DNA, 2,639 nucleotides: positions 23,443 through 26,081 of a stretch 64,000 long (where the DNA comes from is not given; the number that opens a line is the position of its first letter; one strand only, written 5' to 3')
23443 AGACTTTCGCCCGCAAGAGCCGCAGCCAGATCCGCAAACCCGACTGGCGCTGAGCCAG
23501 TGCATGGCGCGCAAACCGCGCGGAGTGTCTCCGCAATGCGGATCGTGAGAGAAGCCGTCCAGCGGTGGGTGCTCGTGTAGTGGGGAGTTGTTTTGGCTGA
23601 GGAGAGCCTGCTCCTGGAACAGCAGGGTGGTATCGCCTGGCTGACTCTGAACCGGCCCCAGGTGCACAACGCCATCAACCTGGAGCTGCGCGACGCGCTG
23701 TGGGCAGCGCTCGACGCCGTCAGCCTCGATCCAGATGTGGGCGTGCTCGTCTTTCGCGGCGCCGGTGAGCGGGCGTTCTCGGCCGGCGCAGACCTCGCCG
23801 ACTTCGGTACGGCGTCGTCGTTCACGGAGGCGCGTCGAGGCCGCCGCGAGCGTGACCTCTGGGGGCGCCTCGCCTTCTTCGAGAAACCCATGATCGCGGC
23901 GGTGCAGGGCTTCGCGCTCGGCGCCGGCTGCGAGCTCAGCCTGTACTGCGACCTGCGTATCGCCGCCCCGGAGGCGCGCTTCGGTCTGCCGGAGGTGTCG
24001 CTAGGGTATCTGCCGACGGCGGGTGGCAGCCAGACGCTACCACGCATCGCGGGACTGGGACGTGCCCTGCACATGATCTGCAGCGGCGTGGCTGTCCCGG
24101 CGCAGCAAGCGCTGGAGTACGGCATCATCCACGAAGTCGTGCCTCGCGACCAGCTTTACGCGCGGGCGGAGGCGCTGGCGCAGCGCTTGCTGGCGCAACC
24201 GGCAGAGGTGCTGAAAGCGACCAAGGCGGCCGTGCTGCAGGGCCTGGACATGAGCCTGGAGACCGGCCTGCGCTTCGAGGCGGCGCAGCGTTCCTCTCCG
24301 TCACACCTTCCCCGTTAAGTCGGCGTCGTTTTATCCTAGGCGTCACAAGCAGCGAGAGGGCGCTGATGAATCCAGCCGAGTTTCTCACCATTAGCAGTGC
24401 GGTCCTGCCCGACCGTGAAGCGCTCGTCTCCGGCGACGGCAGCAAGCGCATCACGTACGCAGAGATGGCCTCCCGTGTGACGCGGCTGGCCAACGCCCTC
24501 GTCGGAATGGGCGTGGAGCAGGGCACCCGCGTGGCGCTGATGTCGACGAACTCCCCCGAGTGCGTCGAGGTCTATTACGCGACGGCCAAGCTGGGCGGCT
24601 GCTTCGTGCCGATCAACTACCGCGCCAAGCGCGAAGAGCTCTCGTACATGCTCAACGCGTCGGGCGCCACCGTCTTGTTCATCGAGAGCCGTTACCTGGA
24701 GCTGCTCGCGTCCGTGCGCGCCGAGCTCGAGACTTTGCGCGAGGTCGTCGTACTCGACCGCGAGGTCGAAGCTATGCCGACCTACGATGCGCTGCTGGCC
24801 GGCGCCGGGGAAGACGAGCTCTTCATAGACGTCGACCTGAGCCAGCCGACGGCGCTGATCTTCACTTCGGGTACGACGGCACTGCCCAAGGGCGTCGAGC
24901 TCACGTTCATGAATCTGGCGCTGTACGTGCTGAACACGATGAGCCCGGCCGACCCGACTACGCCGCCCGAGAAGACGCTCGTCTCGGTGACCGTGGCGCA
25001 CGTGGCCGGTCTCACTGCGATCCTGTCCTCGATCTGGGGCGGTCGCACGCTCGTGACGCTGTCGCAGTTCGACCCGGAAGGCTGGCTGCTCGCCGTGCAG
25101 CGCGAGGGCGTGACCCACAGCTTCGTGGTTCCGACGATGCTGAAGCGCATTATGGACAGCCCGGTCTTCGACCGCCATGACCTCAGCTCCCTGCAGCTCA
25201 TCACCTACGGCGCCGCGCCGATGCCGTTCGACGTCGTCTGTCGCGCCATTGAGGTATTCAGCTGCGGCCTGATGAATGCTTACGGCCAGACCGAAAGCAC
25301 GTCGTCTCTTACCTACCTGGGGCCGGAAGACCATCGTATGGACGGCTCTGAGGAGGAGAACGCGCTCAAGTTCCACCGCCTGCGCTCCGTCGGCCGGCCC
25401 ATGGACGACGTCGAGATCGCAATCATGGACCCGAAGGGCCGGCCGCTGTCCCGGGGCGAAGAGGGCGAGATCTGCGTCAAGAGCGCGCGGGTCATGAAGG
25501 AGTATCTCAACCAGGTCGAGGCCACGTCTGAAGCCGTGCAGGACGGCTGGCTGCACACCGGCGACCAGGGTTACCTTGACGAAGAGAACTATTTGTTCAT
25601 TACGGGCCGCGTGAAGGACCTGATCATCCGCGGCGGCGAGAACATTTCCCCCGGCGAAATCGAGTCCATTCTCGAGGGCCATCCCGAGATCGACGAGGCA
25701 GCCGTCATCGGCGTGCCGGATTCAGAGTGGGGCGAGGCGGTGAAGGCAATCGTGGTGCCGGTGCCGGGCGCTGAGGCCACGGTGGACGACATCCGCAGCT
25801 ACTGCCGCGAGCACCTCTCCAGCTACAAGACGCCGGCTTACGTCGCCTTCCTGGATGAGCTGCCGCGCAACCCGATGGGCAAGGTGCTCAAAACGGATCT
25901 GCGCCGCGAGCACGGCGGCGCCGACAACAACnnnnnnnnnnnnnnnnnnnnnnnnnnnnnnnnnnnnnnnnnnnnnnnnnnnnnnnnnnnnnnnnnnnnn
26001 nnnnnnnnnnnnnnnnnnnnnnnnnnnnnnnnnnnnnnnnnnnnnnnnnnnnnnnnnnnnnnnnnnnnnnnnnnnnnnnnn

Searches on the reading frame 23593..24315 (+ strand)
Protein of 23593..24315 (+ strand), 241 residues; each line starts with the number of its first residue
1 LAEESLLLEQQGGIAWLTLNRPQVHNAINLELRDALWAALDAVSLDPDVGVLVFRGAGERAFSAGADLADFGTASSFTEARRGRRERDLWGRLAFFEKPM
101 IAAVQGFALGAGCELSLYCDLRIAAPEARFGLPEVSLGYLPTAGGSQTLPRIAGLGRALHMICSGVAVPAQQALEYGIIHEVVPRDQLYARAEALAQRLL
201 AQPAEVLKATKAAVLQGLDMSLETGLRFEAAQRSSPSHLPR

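Call 6: search_protein_families(library=pfam, proteins=[window:23593-24315:+], max_evalue=0.01)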
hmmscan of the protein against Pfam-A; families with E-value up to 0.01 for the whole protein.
window:23593-24315:+ (241 aa): 2 families
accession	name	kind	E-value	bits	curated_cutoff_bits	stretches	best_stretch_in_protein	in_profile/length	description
PF00378.25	ECH_1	-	3.3e-56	190.8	27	1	9-233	1-224/251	Enoyl-CoA hydratase/isomerase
PF16113.10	ECH_2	-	7.7e-36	124.7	27.2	1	15-210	2-202/335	Enoyl-CoA hydratase/isomerase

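Call 7: search_protein_families(library=ncbifam, proteins=[window:23593-24315:+], max_evalue=0.01)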
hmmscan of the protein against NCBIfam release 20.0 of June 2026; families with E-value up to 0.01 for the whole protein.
window:23593-24315:+ (241 aa): 73 families (the best 25 are shown)
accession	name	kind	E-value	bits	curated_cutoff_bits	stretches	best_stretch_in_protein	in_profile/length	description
NF004634.0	PRK05980.1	equivalog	5.5e-60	203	375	1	5-232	4-235/263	crotonase/enoyl-CoA hydratase family protein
NF007239.0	PRK09674.1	equivalog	3.5e-59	200.3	371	1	3-230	3-227/257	2,3-dehydroadipyl-CoA hydratase PaaF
NF004475.0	PRK05809.1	subfamily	7.1e-58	196.1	394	1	4-232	4-232/260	short-chain-enoyl-CoA hydratase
NF006007.0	PRK08138.1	subfamily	6.6e-56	189.6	355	1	9-229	13-230/261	enoyl-CoA hydratase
NF051848.1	EnCoAHydtEchA19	equivalog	1.8e-53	181.7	400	1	6-231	2-229/258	enoyl-CoA hydratase EchA19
NF004517.0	PRK05862.1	equivalog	6.5e-53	179.9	396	1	1-230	1-227/257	enoyl-CoA hydratase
NF004840.0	PRK06190.1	equivalog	3.5e-52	177.6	253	1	2-232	2-231/260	enoyl-CoA hydratase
NF042430.2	EnCoAhydt_DpgD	equivalog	3.7e-50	170.8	400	1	9-227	2-225/258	enoyl-CoA-hydratase DpgD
NF005802.0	PRK07657.1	equivalog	5.9e-50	170.2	363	1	10-230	10-230/260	enoyl-CoA hydratase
NF006699.0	PRK09245.1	subfamily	3e-48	164.4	354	1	4-232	3-238/266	crotonase/enoyl-CoA hydratase family protein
NF006588.0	PRK09120.1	equivalog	4.1e-46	157.4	276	1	7-232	11-239/276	p-hydroxycinnamoyl CoA hydratase/lyase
NF004525.0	PRK05870.1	equivalog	9.2e-43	147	285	1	4-234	3-231/249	enoyl-CoA hydratase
NF004796.0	PRK06144.1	subfamily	1.1e-42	146.4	272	1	2-215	6-221/262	enoyl-CoA hydratase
NF006108.0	PRK08259.1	equivalog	2.1e-42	145.4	273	1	4-232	3-228/256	crotonase/enoyl-CoA hydratase family protein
NF006566.0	PRK09076.1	subfamily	4.7e-42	144.4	286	1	4-229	5-229/260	enoyl-CoA hydratase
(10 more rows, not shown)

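Call 73: search_solved_structures(query=window:23593-24315:+, max_evalue=1e-25)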
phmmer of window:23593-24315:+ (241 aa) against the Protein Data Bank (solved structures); distinct sequences matched with E-value up to 1e-25: 82 (the best 60 are shown).
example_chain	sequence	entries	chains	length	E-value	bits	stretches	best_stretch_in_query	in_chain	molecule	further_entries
5zai_A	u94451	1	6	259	7.6e-48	166.5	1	4-230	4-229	3-hydroxypropionyl-coenzyme A dehydratase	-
5z7r_A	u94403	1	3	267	4.8e-47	163.9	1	5-230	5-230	Short-chain-enoyl-CoA hydratase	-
4fzw_A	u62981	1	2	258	1.4e-44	155.7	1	5-229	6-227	2,3-dehydroadipyl-CoA hydratase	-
3pzk_A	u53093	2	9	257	1.4e-44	155.7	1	2-230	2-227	e enoyl-CoA hydratase echA8 | enoyl-CoA hydratase echA8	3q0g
3q0j_A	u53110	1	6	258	1.5e-44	155.7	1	2-230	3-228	enoyl-CoA hydratase echA8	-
3h81_A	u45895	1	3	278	1.9e-44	155.4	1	2-230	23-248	enoyl-CoA hydratase echA8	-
4fjw_D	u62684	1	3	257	3.8e-44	154.4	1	2-230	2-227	Probable enoyl-CoA hydratase echA8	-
9ula_A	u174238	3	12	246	1.9e-41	145.5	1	11-230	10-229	Enoyl-CoA hydratase/isomerase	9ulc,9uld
28bq_A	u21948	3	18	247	2e-41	145.4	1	11-230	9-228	Enoyl-CoA hydratase/isomerase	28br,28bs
7eum_C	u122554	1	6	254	2.2e-41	145.3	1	11-230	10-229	Enoyl-CoA hydratase/isomerase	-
9qwv_A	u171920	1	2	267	3.4e-40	141.4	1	9-230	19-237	Enoyl-CoA hydratase, mitochondrial, putative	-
6sla_AAA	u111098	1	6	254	4.4e-40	141.1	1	6-233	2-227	Enoyl-CoA hydratase/carnithine racemase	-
6sl9_AAA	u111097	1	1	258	6e-40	140.6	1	6-233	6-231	Enoyl-CoA hydratase/carnithine racemase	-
6slb_AAA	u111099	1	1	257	6.5e-40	140.5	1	6-233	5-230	Enoyl-CoA hydratase/carnithine racemase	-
3hrx_A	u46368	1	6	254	7.9e-40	140.2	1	6-233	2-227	Probable enoyl-CoA hydratase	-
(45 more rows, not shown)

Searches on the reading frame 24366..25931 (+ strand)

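Call 6: search_protein_families(library=pfam, proteins=[window:24366-25931:+], max_evalue=0.01)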
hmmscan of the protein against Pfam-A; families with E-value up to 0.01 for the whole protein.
window:24366-25931:+ (522 aa): 2 families
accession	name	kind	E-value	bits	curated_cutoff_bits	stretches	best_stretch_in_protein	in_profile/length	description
PF00501.34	AMP-binding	-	7.2e-82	275.7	29.9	1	12-381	6-384/384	AMP-binding enzyme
PF13193.12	AMP-binding_C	-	4.3e-22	79.3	24.5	1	431-506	1-76/76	AMP-binding enzyme C-terminal domain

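Call 7: search_protein_families(library=ncbifam, proteins=[window:24366-25931:+], max_evalue=0.01)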
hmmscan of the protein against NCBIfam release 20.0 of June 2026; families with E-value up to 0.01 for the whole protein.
window:24366-25931:+ (522 aa): 106 families (the best 25 are shown)
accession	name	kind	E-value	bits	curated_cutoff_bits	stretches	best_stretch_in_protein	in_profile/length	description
NF004837.0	PRK06187.1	subfamily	1.5e-142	475.5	476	1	6-517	13-523/531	long-chain-fatty-acid--CoA ligase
NF006182.0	PRK08316.1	subfamily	3.5e-116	388.8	663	1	6-517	16-518/523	fatty acyl-CoA synthetase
NF005676.0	PRK07470.1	equivalog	4.5e-111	372.1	774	1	1-515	20-528/544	acyl-CoA synthetase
NF009233.0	PRK12583.1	subfamily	1.3e-101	340.8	832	1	10-514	27-548/558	fatty acid CoA ligase family protein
NF004797.0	PRK06145.1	equivalog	1.1e-99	334.1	850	1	7-518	8-497/499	acyl-CoA synthetase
NF005801.1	PRK07656.1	equivalog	2.6e-99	333.1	657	1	12-513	12-500/500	FadD3 family acyl-CoA ligase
NF052580.1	Str24CoAsynCasG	equivalog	1.2e-92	311.1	750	1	10-512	49-546/548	steroid-24-oyl-CoA synthetase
NF005307.0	PRK06839.1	equivalog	2.1e-92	310.3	748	1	12-514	13-491/496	o-succinylbenzoate--CoA ligase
NF002966.0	PRK03640.1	equivalog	6.5e-90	302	556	1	6-515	7-479/483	o-succinylbenzoate--CoA ligase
NF005857.1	PRK07786.1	exception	2.5e-88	296.8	733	1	26-516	32-512/513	fatty-acid--CoA ligase FadD5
NF009071.0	PRK12406.1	subfamily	7.5e-86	288.6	701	1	25-515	9-501/510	acyl-CoA synthetase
NF006181.0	PRK08314.1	subfamily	4.9e-84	282.6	705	2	163-513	208-551/563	long-chain-fatty-acid--CoA ligase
NF052269.1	Staph_lig_FadD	equivalog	1.4e-83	281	650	1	6-514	5-491/499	long-chain-fatty-acid--CoA ligase FadD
NF005702.0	PRK07514.1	subfamily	1.8e-83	280.6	558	1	17-516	18-500/506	malonyl-CoA synthase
NF006020.0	PRK08162.1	subfamily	6.1e-81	272.4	677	1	2-515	20-537/545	acyl-CoA synthetase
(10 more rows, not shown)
